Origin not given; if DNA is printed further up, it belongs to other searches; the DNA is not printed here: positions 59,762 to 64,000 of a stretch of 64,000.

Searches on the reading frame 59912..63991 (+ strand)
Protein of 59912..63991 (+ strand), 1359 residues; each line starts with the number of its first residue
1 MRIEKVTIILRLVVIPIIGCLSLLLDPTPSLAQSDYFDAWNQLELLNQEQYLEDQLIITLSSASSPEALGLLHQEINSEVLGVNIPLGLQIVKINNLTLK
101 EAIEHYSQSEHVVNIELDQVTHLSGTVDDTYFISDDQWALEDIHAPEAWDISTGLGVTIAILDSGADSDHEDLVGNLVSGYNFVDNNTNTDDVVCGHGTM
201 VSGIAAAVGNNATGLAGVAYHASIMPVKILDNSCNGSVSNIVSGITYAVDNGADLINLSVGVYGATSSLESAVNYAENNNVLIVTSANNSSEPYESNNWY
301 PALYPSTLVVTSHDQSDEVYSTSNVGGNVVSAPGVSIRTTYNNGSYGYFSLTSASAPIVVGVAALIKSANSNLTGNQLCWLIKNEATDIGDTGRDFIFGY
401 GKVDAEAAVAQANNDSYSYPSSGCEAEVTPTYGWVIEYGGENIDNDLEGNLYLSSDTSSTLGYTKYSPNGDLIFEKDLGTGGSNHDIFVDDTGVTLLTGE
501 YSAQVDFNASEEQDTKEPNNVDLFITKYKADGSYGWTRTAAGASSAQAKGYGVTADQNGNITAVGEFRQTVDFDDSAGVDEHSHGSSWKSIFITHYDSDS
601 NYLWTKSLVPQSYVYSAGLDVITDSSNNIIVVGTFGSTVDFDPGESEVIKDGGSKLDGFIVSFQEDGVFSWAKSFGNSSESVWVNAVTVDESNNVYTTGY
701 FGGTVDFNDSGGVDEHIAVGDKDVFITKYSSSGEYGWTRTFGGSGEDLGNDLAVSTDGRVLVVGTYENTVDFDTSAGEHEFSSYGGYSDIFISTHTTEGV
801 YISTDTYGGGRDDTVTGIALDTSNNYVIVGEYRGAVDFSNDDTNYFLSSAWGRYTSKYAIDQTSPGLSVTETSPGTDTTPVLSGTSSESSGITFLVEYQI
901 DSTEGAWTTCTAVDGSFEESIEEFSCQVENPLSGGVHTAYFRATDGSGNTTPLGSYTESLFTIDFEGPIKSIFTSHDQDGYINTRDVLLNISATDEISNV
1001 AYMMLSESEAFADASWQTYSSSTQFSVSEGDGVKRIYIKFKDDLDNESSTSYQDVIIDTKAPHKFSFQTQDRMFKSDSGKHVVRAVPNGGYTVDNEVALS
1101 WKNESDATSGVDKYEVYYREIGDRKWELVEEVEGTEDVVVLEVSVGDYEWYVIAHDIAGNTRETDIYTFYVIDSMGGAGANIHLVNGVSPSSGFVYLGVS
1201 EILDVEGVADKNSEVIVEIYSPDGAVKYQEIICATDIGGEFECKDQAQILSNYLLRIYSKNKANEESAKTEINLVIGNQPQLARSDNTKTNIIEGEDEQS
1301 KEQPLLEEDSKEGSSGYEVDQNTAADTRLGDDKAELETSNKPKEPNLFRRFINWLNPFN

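Call 79: search_protein_families(library=pfam, proteins=[window:59912-63991:+], max_evalue=0.00001)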
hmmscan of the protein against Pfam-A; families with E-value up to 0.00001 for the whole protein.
window:59912-63991:+ (1359 aa): 2 families
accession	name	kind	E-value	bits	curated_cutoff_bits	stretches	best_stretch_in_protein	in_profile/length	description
PF00082.27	Peptidase_S8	-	1.2e-48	166.3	21.8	1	156-401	3-288/288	Subtilase family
PF06739.17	SBBP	-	6.6e-06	26.4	20.5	0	671-700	2-31/38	Beta-propeller repeat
